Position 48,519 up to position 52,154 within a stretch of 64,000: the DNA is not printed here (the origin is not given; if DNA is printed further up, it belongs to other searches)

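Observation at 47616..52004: Very large GTPase with G-domain interrupted by a ~440-aa charged low-complexity insert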

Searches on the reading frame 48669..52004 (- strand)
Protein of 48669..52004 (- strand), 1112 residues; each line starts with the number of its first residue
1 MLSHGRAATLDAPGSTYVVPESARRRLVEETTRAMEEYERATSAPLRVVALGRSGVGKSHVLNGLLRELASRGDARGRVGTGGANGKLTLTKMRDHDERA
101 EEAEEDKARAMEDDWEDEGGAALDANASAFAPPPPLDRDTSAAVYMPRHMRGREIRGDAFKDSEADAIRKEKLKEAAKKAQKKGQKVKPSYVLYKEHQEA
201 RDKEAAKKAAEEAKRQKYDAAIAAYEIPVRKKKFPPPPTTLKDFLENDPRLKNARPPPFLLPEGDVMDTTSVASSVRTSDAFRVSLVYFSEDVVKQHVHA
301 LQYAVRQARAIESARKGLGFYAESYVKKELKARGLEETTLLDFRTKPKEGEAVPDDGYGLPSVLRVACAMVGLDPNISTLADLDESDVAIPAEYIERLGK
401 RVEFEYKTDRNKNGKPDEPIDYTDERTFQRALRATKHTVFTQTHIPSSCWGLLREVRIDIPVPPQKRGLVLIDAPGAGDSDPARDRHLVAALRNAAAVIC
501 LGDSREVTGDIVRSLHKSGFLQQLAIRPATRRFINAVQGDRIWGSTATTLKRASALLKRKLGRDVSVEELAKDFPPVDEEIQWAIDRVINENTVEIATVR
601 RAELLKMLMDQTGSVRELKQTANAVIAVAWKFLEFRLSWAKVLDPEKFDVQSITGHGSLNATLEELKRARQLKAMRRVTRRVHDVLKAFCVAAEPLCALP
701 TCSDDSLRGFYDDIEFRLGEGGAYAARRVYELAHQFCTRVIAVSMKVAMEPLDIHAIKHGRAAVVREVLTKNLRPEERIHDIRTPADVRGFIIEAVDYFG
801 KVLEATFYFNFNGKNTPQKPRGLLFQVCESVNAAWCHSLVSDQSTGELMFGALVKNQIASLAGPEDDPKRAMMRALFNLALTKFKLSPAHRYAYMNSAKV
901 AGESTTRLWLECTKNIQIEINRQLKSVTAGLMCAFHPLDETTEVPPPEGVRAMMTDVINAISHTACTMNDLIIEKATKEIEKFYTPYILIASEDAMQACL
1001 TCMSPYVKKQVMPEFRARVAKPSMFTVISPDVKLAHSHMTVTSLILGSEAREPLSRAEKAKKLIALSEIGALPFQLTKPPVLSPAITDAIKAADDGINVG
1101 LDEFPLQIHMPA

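Call 25: predict_structure(alignment_id=A2)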
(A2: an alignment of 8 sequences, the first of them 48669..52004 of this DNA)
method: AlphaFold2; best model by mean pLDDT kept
length: 1112 residues; sequences in the alignment: 8
mean_pLDDT: 61.0   pTM: 0.40
mean pLDDT of the five models: 61.0, 58.4, 58.0, 57.1, 56.2
residues with pLDDT >= 90: 73; 70-90: 389; 50-70: 223; < 50: 427
segments of 3 or more residues with pLDDT < 50: 9-15, 43-61, 63-85, 105-162, 247-279, 341-358, 410-416, 462-553, 567-667, 813-817, 842-846, 939-942, 1066-1112
pLDDT, mean of each block of 10 residues (from residue 1): 60 54 79 75 45 40 46 35 53 72 47 36 30 34 32 39 58 67 59 70 75 73 80 68 53 31 27 37 75 83 86 82 82 59 43 47 72 73 83 85 72 50 63 71 59 66 41 29 34 34 29 33 37 41 37 53 51 39 40 42 43 37 39 31 34 35 44 70 86 68 66 79 87 93 91 87 89 84 82 90 78 51 86 87 57 85 76 77 82 70 81 88 89 68 68 89 89 91 93 90 65 61 68 84 70 60 48 32 33 30 29 30
secondary structure, 60 per line:
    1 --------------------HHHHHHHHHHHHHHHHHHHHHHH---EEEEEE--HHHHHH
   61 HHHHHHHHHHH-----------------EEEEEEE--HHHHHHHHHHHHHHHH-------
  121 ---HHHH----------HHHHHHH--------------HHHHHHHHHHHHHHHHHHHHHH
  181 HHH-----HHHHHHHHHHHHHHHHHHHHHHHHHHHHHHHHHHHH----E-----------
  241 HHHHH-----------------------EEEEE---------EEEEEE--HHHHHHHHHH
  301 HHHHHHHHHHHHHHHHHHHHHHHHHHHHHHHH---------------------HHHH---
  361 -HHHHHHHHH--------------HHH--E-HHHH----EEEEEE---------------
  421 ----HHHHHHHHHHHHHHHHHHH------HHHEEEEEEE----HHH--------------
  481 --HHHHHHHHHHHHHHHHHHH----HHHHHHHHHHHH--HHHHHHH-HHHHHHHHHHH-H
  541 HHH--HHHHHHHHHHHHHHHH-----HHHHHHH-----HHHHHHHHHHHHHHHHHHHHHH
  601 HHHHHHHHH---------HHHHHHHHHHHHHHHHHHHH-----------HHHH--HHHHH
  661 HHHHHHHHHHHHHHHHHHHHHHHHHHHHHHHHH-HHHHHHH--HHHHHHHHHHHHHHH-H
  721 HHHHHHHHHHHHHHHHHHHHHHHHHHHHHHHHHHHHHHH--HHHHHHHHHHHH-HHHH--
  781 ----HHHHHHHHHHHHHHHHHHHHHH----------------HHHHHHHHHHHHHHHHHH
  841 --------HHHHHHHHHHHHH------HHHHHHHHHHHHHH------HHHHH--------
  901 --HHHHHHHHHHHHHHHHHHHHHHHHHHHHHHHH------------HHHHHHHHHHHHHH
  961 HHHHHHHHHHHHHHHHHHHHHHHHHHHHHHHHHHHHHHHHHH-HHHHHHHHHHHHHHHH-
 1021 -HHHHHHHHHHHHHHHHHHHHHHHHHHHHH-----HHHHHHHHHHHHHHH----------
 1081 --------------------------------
elements in order (helices of 4 or more, strands of 3 or more residues): H21-43 E47-52 H55-71 E89-95 H98-113 H124-127 H138-144 H159-183 H189-224 H241-245 E269-273 E283-288 H291-332 H354-357 H362-370 H392-395 E400-405 H425-443 E453-459 H483-501 H506-517 H520-526 H528-538 H540-543 H546-561 H567-573 H579-609 H619-638 H650-653 H656-693 H695-701 H704-718 H720-759 H762-773 H775-778 H785-806 H823-840 H849-861 H868-881 H888-892 H903-934 H947-1002 H1004-1019 H1022-1050 H1056-1070

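Call 26: search_protein_representatives(alignment_id=A2)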
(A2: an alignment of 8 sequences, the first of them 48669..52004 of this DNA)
Query: 8 sequences, 1100 profile positions. Proteins with E-value up to 0.001 (for the whole library): 34; up to 1e-10: 21; up to 1e-30: 12. The best 34 are listed.
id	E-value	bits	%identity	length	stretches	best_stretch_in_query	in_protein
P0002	0.0e+00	1954.1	-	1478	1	1-1100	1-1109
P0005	0.0e+00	1832.1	-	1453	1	4-1100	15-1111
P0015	0.0e+00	1802.9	-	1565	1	2-1100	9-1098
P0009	0.0e+00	1782.4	-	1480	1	1-1100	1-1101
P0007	0.0e+00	1690.9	-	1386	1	27-1100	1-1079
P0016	2.2e-148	512.8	-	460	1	645-1023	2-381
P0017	8.9e-60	219.4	-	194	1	35-213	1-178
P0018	9.1e-60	219.4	-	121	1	429-519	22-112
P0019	3.2e-39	151.3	-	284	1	756-954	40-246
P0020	3.8e-38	147.8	-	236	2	396-470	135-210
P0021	4.3e-34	134.4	-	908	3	366-546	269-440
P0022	6.9e-33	130.4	-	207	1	21-144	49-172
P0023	6.9e-29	117.1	-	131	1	1-107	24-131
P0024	5.7e-28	114.1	-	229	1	428-543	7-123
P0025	4.5e-26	107.8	-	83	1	584-651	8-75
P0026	7.1e-23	97.2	-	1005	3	359-535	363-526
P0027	3.0e-21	91.8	-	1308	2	262-522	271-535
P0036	6.4e-07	44.4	-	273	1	378-536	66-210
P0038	5.9e-05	37.9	-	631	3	23-67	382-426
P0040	2.3e-04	35.9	-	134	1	435-518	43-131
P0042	4.0e-04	35.1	-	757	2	442-520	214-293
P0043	4.6e-04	34.9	-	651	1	438-518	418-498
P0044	7.6e-04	34.2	-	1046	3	39-92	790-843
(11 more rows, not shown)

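Call 27: search_protein_families(library=pfam, proteins=[P0021, P0026, P0027, P0036, P0038, P0042, P0043, P0044, P0040, P0020], max_evalue=0.01)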
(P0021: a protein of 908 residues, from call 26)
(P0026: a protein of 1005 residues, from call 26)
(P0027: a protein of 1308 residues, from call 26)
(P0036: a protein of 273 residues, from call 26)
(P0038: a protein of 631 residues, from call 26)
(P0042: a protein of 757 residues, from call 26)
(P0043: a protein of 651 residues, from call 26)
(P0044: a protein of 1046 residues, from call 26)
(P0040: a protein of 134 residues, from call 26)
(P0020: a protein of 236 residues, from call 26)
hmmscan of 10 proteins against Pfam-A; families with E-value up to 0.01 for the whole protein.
P0021 (908 aa): 3 families
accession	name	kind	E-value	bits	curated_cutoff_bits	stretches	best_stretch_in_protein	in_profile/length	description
PF01926.29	MMR_HSR1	-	0.00024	21.6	21.9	1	116-151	1-36/113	50S ribosome-binding GTPase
PF00350.29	Dynamin_N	-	0.0014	19.2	27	0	117-182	1-69/168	Dynamin family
PF00005.33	ABC_tran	-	0.0062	17.6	25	0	116-164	13-62/137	ABC transporter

P0026 (1005 aa): 3 families
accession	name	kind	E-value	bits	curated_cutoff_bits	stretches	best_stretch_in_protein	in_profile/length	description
PF00350.29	Dynamin_N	-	7.9e-07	29.7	27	0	454-493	101-140/168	Dynamin family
PF01926.29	MMR_HSR1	-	9.5e-05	22.9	21.9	0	78-97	2-21/113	50S ribosome-binding GTPase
PF13401.12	AAA_22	-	0.0023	18.7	27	0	78-97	8-27/130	AAA domain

P0027 (1308 aa): 0 families

P0036 (273 aa): 2 families
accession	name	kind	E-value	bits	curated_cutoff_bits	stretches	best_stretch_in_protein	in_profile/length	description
PF23933.1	DUF7269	-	0.0038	17.7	29.1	1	159-249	20-109/162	Family of unknown function (DUF7269)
PF00350.29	Dynamin_N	-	0.0093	16.4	27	0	120-173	85-138/168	Dynamin family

P0038 (631 aa): 35 families (the best 25 are shown)
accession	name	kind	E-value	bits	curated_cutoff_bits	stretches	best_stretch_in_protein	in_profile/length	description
PF04548.22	AIG1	-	1.6e-159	528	27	3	208-391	1-189/212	AIG1 family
PF01926.29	MMR_HSR1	-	2e-30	105.6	21.9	3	407-513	2-102/113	50S ribosome-binding GTPase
PF03193.22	RsgA_GTPase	-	1.5e-15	57.9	30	3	372-467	71-172/174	RsgA GTPase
PF00239.26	Resolvase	-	9.2e-09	36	23.3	0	466-520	40-95/145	Resolvase, N terminal domain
PF13401.12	AAA_22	-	2.1e-08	35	27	0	210-323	8-84/130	AAA domain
PF00735.24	Septin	-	1.9e-07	31.1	26.2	0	405-464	5-73/280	Septin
PF20068.4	Amphi-Trp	-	2.6e-07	31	27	0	167-206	6-46/93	Amphi-Trp domain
PF25201.1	nSTAND6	-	3.7e-07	30.7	27.7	0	407-457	21-70/148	Novel STAND NTPase 6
PF00625.27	Guanylate_kin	-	6.5e-06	26.4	25.2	0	407-453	5-49/182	Guanylate kinase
PF20216.3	DUF6576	-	2e-05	25.1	27.3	0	560-593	5-43/47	Family of unknown function (DUF6576)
PF19241.4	DUF5891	-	3.7e-05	24.1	27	0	134-196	53-114/198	Family of unknown function (DUF5891)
PF22537.1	WbmS-like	-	0.00011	22.7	27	0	499-548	62-110/186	Polysaccharide deacetylase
PF05622.17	HOOK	-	0.00011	21.6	35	0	304-392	248-337/514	HOOK protein coiled-coil region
PF11140.13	DUF2913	-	0.00012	22.3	23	0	346-384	69-107/207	Protein of unknown function (DUF2913)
PF04748.18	Polysacc_deac_2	-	0.00014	21.5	27.5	0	343-398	101-155/212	Divergent polysaccharide deacetylase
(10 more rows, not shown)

P0042 (757 aa): 7 families
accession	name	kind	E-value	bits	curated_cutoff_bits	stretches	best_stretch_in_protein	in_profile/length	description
PF00350.29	Dynamin_N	-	5.2e-16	59.6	27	1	56-285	1-153/168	Dynamin family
PF01926.29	MMR_HSR1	-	4.3e-06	27.2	21.9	1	56-97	2-42/113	50S ribosome-binding GTPase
PF24564.1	DUF7605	-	0.00038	20.9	27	1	519-682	12-177/183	Domain of unknown function (DUF7605)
PF00005.33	ABC_tran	-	0.00047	21.2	25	1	56-77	14-35/137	ABC transporter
PF03193.22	RsgA_GTPase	-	0.0008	19.7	30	1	55-76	108-129/174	RsgA GTPase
PF05049.19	IIGP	-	0.0021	17.6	24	1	49-91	31-70/375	Interferon-inducible GTPase (IIGP)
PF04548.22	AIG1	-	0.0064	16.3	27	0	56-100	3-48/212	AIG1 family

P0043 (651 aa): 5 families
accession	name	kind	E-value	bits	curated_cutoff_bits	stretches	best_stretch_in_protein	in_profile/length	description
PF00350.29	Dynamin_N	-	1e-09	39.1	27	1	264-479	1-139/168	Dynamin family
PF01926.29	MMR_HSR1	-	3.4e-06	27.6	21.9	0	263-283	1-21/113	50S ribosome-binding GTPase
PF13399.11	LytR_C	-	0.00018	22.8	22.2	0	71-100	5-34/86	LytR cell envelope-related transcriptional attenuator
PF08461.16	HTH_12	-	0.00023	21.5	21.4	0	69-105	3-40/66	Ribonuclease R winged-helix domain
PF13605.11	DUF4141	-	0.0046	16.7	30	0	347-364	15-32/53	Domain of unknown function (DUF4141)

P0044 (1046 aa): 31 families (the best 25 are shown)
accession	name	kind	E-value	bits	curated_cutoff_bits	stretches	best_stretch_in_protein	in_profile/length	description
PF00071.28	Ras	-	2.4e-58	196.7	21.6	4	799-954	2-160/162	Ras family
PF08477.19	Roc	-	5.9e-34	117.3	27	4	799-905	2-116/119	Ras of Complex, Roc, domain of DAPkinase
PF01926.29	MMR_HSR1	-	3.3e-16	59.8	21.9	0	799-905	2-112/113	50S ribosome-binding GTPase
PF06414.18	Zeta_toxin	-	1e-12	48.3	22.3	0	787-815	6-35/199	Zeta toxin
PF00025.27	Arf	-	4.8e-12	46.1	22.3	1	60-152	11-100/174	ADP-ribosylation factor family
PF00735.24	Septin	-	1.2e-11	44.9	26.2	0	325-383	5-71/280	Septin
PF03193.22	RsgA_GTPase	-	9.8e-11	42.2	30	0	795-818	105-128/174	RsgA GTPase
PF13191.12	AAA_16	-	5.4e-09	37.2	32.6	0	60-83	21-44/167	AAA ATPase domain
PF00009.33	GTP_EFTU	-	2.3e-08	34.3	26.5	0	817-917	44-143/188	Elongation factor Tu GTP binding domain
PF12775.13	AAA_7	-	4.5e-08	33.3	25.8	0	798-828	35-64/181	P-loop containing dynein motor region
PF13341.12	RAG2_PHD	-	9e-08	32.5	27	0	394-426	3-35/78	RAG2 PHD domain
PF13401.12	AAA_22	-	1.9e-07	31.9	27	0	329-378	10-54/130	AAA domain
PF00158.32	Sigma54_activat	-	1.2e-06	28.8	20.2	0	786-814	12-40/168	Sigma-54 interaction domain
PF00005.33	ABC_tran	-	2.2e-06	28.7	25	0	66-88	14-36/137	ABC transporter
PF13245.12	AAA_19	-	4.3e-06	27.4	25.1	0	798-825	13-40/134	AAA domain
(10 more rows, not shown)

P0040 (134 aa): 0 families

P0020 (236 aa): 0 families

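Call 32: fold_search(model_id=the predicted structure, library=pdb)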
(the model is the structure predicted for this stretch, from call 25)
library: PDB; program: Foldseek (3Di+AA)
matches with E <= 10: 406; with E <= 0.001: 0
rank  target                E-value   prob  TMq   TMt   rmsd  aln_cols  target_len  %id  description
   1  2j69_A                4.8e-03  0.96  0.13  0.19  28.5       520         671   10  Bacterial dynamin-like protein BDLP (released 2006-12-04)
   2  7n6g_3V               1.1e-02  0.57  0.07  0.15  30.8       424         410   10  C1 of central pair (released 2022-05-18)
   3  7zw6_A                1.2e-02  0.38  0.10  0.13  28.2       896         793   10  Oligomeric structure of SynDLP (released 2023-04-19)
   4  7n6g_3W               1.8e-02  0.47  0.07  0.15  30.0       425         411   10  C1 of central pair (released 2022-05-18)
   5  7n6g_3R               6.3e-02  0.51  0.09  0.20  34.2       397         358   12  C1 of central pair (released 2022-05-18)
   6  5oxf_C                7.5e-02  0.47  0.10  0.16  18.9       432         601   11  An oligomerised bacterial dynamin pair provides a mechanism for the long range sensing and tethering of membranes (released 2018-09-05)
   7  8f7n                  1.2e-01  0.15  0.06  0.15  37.6       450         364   11  Crystal structure of chemoreceptor McpZ ligand sensing domain (released 2023-07-05)
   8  9a65_B                1.3e-01  0.23  0.08  0.11  62.0       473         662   12  Integrative model of YVAQ-MCPB by crosslinking MS and deep learning (released 2024-09-18)
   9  6j73_B                1.3e-01  0.41  0.09  0.16  32.0       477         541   10  Crystal structure of IniA from Mycobacterium smegmatis (released 2019-09-11)
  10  2j68                  1.4e-01  0.30  0.10  0.14  21.3       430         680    9  Bacterial dynamin-like protein BDLP, GDP bound (released 2006-12-04)
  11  4p1w_C                1.4e-01  0.21  0.08  0.15  36.8       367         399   11  Crystal structure of Atg13(17BR)-Atg17-Atg29-Atg31 complex (released 2014-05-07)
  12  7sqc_1K               2.4e-01  0.25  0.08  0.19  41.6       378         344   10  Ciliary C1 central pair apparatus isolated from Chlamydomonas reinhardtii (released 2022-04-13)
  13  8ont_A                2.4e-01  0.08  0.05  0.09  31.9       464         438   11  Structure of Setaria italica NRAT in complex with a nanobody (released 2023-04-12)
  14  9a69_B                2.5e-01  0.16  0.07  0.11  61.6       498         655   11  Integrative model of MCPB-MCPC by crosslinking MS and deep learning (released 2024-09-18)
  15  6j72                  2.6e-01  0.14  0.08  0.13  34.1       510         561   10  Crystal structure of IniA from Mycobacterium smegmatis with GTP bound (released 2019-09-11)
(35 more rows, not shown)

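Call 39: list_cluster_members(proteins=[P0021, P0026, P0027, P0036, P0042, P0043, P0020, P0024, P0110])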
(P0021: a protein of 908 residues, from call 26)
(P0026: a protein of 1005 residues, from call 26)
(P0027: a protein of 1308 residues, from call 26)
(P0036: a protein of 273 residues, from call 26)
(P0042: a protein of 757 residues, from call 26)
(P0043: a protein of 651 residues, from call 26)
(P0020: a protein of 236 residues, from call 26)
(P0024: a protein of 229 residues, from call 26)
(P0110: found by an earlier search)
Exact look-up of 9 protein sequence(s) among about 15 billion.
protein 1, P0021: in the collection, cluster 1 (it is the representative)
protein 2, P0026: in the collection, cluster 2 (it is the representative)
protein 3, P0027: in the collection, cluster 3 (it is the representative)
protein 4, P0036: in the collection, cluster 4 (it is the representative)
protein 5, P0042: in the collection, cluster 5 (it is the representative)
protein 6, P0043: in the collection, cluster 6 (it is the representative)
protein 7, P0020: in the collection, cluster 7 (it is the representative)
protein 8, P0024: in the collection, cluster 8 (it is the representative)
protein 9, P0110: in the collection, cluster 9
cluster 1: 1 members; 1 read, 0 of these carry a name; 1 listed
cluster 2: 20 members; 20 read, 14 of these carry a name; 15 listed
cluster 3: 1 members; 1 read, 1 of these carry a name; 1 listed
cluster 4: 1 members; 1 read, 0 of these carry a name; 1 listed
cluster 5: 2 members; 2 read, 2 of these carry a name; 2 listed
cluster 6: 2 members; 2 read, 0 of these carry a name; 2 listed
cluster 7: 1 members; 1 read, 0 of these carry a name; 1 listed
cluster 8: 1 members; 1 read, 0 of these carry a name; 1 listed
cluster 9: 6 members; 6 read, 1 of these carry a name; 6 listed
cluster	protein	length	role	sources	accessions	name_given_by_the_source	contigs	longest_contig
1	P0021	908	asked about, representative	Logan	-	-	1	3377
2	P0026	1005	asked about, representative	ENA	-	-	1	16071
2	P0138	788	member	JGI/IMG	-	hypothetical protein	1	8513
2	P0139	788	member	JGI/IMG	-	hypothetical protein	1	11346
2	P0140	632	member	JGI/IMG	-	hypothetical protein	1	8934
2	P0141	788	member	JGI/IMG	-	hypothetical protein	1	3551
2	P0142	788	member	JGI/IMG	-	hypothetical protein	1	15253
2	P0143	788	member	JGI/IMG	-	hypothetical protein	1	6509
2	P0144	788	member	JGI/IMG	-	hypothetical protein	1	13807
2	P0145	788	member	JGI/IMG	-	hypothetical protein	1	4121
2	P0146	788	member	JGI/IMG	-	hypothetical protein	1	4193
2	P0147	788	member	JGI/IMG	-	hypothetical protein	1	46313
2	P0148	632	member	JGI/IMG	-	hypothetical protein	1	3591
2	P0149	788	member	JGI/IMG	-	hypothetical protein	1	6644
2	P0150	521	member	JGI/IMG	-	hypothetical protein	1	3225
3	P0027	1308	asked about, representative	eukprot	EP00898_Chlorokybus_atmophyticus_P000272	jgi/Chlat1/1245/Chrsp115S01690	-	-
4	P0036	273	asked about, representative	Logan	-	-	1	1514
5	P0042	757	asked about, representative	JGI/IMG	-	energy-coupling factor transporter ATP-binding protein EcfA2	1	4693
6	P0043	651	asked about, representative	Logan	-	-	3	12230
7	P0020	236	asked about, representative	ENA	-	-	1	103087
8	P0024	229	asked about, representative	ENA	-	-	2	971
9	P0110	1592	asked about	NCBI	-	-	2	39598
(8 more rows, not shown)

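Call 57: find_homologous_proteins(query=P0027, max_evalue=0.001)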
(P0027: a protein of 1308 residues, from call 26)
Query P0027 (1308 aa): 1 proteins with E <= 0.001 among 8000 candidates.
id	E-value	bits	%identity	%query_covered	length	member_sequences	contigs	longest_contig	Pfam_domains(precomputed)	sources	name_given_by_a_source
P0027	0.0e+0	2977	100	100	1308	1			-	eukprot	eukprot:jgi/Chlat1/1245/Chrsp115S01690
